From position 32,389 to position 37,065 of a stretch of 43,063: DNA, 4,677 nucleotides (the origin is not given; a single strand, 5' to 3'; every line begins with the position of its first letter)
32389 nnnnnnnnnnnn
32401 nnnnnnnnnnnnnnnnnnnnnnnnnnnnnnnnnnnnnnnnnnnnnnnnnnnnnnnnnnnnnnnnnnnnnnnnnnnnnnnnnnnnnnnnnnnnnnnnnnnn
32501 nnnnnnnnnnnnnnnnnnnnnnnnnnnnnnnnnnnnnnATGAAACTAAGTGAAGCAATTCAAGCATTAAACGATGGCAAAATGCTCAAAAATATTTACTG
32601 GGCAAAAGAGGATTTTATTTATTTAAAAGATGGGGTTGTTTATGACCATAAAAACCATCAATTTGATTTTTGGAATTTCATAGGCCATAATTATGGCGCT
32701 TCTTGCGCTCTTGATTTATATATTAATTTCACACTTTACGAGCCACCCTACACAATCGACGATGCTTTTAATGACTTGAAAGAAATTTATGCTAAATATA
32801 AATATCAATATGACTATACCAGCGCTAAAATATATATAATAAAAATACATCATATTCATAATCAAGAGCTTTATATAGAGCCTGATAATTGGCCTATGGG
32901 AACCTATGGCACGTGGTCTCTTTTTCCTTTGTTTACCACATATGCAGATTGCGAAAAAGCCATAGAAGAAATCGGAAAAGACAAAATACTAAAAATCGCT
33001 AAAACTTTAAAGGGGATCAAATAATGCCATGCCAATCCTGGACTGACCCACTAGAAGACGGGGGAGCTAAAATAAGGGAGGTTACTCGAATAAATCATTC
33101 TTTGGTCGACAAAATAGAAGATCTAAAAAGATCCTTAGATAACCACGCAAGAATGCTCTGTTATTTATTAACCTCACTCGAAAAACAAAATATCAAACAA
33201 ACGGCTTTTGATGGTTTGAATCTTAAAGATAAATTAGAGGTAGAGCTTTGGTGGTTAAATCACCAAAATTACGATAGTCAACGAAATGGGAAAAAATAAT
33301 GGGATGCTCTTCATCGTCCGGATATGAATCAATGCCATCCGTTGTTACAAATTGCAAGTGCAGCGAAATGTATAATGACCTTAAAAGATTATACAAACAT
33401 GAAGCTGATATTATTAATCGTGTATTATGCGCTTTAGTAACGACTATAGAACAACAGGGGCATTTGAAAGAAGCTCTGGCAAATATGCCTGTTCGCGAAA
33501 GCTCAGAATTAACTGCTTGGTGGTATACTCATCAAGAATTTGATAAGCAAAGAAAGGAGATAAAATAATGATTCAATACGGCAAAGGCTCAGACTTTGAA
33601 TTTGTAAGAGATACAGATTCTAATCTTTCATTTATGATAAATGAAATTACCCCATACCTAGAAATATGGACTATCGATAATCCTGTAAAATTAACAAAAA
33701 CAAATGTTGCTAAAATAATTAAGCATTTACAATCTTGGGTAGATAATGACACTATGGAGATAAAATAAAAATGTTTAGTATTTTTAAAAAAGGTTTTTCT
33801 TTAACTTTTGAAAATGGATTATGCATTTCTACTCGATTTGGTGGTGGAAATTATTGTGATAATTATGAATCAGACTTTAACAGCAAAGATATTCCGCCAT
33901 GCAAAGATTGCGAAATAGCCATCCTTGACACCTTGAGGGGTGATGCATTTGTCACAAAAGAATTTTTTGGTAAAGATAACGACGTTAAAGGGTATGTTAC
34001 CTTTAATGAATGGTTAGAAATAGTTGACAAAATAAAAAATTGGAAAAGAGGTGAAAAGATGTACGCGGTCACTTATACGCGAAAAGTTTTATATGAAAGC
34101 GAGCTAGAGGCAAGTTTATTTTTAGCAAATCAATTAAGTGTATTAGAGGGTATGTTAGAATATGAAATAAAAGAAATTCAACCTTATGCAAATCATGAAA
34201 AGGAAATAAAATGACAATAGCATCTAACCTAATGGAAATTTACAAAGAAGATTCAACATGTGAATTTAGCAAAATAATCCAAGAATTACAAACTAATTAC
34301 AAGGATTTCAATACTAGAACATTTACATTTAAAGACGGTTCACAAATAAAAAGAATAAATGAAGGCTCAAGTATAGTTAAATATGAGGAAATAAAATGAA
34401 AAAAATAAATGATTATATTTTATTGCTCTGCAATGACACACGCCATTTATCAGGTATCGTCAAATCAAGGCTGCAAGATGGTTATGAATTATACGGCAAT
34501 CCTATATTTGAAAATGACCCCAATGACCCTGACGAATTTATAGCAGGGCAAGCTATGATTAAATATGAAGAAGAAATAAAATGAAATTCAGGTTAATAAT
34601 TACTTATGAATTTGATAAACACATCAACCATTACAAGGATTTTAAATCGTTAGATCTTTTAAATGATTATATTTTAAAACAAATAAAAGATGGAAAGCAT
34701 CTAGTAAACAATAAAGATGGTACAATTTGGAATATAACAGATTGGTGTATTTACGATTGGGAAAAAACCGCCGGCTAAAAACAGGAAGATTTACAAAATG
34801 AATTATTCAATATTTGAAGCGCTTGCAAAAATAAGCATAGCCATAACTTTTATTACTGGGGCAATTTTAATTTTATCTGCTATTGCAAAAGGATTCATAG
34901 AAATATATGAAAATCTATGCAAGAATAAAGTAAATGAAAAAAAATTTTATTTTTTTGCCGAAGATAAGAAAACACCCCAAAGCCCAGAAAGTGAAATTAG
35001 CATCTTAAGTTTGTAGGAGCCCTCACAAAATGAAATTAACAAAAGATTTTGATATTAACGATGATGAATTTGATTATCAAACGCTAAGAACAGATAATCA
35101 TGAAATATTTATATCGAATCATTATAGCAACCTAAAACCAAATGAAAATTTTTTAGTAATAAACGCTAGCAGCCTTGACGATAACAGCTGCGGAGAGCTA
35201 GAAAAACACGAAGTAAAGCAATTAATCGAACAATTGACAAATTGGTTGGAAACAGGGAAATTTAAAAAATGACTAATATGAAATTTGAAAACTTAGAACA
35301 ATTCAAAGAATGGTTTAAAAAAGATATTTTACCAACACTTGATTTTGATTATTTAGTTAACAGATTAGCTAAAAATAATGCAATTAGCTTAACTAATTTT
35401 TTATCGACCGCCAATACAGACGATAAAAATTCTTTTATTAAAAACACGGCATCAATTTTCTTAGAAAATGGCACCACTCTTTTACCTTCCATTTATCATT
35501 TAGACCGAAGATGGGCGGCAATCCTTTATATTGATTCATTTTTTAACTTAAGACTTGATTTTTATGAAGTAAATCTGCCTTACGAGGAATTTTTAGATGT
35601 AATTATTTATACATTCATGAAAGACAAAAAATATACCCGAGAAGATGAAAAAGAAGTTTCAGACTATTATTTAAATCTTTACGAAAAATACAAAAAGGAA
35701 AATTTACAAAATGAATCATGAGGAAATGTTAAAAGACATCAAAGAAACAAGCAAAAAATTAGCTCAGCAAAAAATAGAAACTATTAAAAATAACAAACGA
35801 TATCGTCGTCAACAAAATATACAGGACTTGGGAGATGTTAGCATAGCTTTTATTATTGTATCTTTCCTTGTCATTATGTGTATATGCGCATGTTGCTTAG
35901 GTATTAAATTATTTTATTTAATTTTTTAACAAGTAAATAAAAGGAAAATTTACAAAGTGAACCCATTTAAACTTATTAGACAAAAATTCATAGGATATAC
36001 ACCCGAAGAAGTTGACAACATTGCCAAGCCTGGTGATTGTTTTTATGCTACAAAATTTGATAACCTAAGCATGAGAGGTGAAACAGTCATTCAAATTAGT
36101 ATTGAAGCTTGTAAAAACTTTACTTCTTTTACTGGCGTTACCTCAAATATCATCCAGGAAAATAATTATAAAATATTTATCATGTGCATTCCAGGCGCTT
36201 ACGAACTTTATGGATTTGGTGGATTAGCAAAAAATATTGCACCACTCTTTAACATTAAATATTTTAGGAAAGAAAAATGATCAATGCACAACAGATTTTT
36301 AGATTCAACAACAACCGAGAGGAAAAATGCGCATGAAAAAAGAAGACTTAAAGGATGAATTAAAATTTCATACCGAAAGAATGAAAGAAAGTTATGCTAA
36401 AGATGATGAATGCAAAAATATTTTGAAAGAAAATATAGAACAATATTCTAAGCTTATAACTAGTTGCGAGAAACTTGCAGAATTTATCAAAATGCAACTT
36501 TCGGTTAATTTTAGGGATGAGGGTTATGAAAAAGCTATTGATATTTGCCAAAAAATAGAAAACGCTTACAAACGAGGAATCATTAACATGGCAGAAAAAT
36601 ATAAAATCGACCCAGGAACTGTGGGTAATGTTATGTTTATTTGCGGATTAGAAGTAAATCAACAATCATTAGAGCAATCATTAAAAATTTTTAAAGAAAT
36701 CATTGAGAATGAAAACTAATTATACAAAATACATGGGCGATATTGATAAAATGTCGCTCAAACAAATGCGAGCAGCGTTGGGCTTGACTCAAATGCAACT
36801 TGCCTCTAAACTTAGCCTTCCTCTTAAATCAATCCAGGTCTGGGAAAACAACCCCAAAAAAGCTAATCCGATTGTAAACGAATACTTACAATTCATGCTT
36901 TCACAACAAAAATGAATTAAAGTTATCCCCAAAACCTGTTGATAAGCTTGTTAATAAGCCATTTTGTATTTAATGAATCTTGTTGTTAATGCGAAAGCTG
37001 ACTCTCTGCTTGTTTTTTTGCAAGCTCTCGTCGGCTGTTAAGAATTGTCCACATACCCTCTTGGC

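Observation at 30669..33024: Five diverged DUF2829 (Tad2-like) genes in six consecutive positions: a possible multi-specificity immune-signal sponge battery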

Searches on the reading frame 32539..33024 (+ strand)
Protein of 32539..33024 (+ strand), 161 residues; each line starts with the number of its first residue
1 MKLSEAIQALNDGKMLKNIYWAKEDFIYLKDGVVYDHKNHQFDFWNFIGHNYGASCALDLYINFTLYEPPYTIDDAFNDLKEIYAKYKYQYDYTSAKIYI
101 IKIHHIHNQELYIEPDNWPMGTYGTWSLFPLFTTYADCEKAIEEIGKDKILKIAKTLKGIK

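Call 3: search_protein_families(library=pfam, proteins=[window:32539-33024:+], max_evalue=10)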
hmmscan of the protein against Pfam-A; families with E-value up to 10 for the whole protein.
window:32539-33024:+ (161 aa): 1 family
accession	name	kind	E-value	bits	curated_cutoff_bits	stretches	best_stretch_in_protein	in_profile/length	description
PF11195.14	Tad2-like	-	0.013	16.4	25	1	1-37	1-32/73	Thoeris anti-defense 2-like domain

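Call 4: search_protein_families(library=phrogs, proteins=[window:32539-33024:+], max_evalue=1)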
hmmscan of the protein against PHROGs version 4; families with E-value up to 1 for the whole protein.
window:32539-33024:+ (161 aa): 5 families
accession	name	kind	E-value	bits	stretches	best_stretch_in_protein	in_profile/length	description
phrog_3474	-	unknown function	1.9e-05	25.4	1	1-45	4-48/64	-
phrog_6670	-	unknown function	0.0073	17.2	1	1-43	1-45/120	-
phrog_14526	-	unknown function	0.0087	16.8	1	11-52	173-214/261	-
phrog_22208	-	unknown function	0.14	13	1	3-49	11-56/147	-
phrog_5579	-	unknown function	0.19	12.7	1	131-149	21-39/52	-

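Call 11: search_solved_structures(query=window:32539-33024:+, max_evalue=10, show_alignments=2)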
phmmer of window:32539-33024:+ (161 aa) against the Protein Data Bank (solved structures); distinct sequences matched with E-value up to 10: 5.
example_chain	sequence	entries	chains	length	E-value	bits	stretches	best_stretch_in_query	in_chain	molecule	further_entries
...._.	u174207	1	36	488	0.37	14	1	101-149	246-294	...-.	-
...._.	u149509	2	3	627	0.61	13.3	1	63-140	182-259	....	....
8sak_H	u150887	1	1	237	0.81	12.9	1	19-46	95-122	JC57-11 Fab heavy chain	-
8ofu_A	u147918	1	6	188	1.1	12.5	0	26-65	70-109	Fiber protein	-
8ofv_A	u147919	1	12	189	1.1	12.5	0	27-65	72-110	Fiber protein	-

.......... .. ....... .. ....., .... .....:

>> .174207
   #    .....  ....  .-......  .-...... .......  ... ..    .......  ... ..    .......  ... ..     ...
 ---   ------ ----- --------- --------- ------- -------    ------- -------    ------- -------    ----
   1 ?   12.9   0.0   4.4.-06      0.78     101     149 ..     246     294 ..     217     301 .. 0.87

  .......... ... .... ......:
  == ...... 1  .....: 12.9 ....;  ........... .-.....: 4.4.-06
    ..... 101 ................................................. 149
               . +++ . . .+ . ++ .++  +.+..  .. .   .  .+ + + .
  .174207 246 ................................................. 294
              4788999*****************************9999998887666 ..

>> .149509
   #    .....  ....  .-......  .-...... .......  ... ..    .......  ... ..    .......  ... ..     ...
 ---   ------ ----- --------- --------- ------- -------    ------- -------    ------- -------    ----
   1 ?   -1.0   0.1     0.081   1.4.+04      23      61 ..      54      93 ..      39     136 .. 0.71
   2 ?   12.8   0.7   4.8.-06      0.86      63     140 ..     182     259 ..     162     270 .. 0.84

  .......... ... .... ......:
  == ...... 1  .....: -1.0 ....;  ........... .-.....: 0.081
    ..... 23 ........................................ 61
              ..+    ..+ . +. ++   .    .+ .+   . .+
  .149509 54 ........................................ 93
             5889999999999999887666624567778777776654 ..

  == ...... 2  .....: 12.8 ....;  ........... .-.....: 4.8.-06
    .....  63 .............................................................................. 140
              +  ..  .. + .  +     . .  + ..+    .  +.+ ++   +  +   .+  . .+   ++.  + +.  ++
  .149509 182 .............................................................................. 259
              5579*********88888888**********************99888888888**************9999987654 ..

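Call 26: search_protein_families(library=padloc, proteins=[window:32539-33024:+], max_evalue=1)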
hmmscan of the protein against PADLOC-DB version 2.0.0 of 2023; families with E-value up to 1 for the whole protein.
window:32539-33024:+ (161 aa): 0 families

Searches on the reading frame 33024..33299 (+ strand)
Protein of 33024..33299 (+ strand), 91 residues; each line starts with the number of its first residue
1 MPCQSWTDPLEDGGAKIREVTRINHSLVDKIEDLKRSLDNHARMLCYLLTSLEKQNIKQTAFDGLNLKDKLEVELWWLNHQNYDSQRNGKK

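Call 3: search_protein_families(library=pfam, proteins=[window:33024-33299:+], max_evalue=10)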
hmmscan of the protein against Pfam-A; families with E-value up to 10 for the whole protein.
window:33024-33299:+ (91 aa): 1 family
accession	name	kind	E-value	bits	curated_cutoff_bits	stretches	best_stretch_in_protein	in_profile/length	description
PF04508.17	Pox_A_type_inc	-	0.46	10.9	21.4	1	29-39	8-18/23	Viral A-type inclusion protein repeat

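Call 4: search_protein_families(library=phrogs, proteins=[window:33024-33299:+], max_evalue=1)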
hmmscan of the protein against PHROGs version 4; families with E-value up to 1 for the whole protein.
window:33024-33299:+ (91 aa): 3 families
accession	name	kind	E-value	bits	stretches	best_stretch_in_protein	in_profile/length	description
phrog_11759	-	unknown function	0.00018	22.6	1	39-88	55-103/161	-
phrog_10588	-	tail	0.17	10.4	1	14-80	408-473/1459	tail protein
phrog_12461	-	unknown function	0.18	12.8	1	48-76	22-50/56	-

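Call 26: search_protein_families(library=padloc, proteins=[window:33024-33299:+], max_evalue=1)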
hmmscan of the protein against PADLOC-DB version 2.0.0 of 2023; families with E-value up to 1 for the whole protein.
window:33024-33299:+ (91 aa): 1 family
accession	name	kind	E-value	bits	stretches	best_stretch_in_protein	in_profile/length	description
PDLC01868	CARF3--CARF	-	0.03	11.9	1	11-71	148-207/218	-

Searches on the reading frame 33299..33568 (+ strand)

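Call 3: search_protein_families(library=pfam, proteins=[window:33299-33568:+], max_evalue=10)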
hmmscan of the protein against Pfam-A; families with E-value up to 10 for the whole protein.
window:33299-33568:+ (89 aa): 0 families

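Call 4: search_protein_families(library=phrogs, proteins=[window:33299-33568:+], max_evalue=1)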
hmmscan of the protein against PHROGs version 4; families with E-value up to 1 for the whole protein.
window:33299-33568:+ (89 aa): 2 families
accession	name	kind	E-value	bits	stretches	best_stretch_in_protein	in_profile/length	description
phrog_11759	-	unknown function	0.00011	23.3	1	35-87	53-104/161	-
phrog_8197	-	unknown function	0.17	12.7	1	19-68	7-57/122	-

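Call 26: search_protein_families(library=padloc, proteins=[window:33299-33568:+], max_evalue=1)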
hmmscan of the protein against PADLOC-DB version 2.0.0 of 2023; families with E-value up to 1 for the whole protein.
window:33299-33568:+ (89 aa): 0 families

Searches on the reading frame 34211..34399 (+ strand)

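Call 25: search_protein_families(library=pfam, proteins=[window:34211-34399:+], max_evalue=1)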
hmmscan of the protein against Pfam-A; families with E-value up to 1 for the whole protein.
window:34211-34399:+ (62 aa): 2 families
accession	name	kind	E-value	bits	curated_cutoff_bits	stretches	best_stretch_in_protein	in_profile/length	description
PF25378.1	PUA_NSUN2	-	0.022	15.4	25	1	15-60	6-47/87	NSUN2 PUA domain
PF18373.7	Spectrin_2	-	0.044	14.4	26.4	1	3-36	13-46/78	Spectrin like domain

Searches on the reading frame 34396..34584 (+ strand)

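Call 25: search_protein_families(library=pfam, proteins=[window:34396-34584:+], max_evalue=1)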
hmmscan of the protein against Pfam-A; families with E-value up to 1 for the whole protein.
window:34396-34584:+ (62 aa): 1 family
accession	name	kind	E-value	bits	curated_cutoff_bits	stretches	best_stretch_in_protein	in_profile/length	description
PF08410.15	DUF1737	-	1.6e-05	25.1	24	1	7-56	4-52/53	Domain of unknown function (DUF1737)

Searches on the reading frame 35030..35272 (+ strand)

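Call 25: search_protein_families(library=pfam, proteins=[window:35030-35272:+], max_evalue=1)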
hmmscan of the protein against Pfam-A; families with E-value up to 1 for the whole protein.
window:35030-35272:+ (80 aa): 2 families
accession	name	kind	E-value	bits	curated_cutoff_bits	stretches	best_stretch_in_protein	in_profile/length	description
PF16285.10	DUF4931_N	-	0.056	14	24.1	1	18-77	31-90/124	Domain of unknown function (DUF4931) N-terminal domain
PF03259.23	Robl_LC7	-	0.19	11.9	23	1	4-32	56-82/91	Roadblock/LC7 domain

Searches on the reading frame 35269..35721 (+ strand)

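Call 25: search_protein_families(library=pfam, proteins=[window:35269-35721:+], max_evalue=1)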
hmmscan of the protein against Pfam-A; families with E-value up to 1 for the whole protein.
window:35269-35721:+ (150 aa): 2 families
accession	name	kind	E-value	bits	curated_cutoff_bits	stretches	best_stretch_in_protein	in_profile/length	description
PF13088.12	BNR_2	-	0.14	12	31.4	1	56-90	111-144/277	BNR repeat-like domain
PF09687.15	PRESAN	-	0.58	11.1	23.7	0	105-145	81-121/125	Plasmodium RESA N-terminal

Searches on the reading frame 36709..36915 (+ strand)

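Call 78: search_protein_families(library=pfam, proteins=[window:36709-36915:+], max_evalue=0.01)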
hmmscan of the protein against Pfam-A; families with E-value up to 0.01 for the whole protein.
window:36709-36915:+ (68 aa): 2 families
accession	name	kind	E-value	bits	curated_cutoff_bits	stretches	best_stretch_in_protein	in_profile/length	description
PF12844.13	HTH_19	-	5.5e-05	23.4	30.2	1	17-54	4-39/64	Helix-turn-helix domain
PF01381.28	HTH_3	-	0.00012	22.5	23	1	17-52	1-36/55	Helix-turn-helix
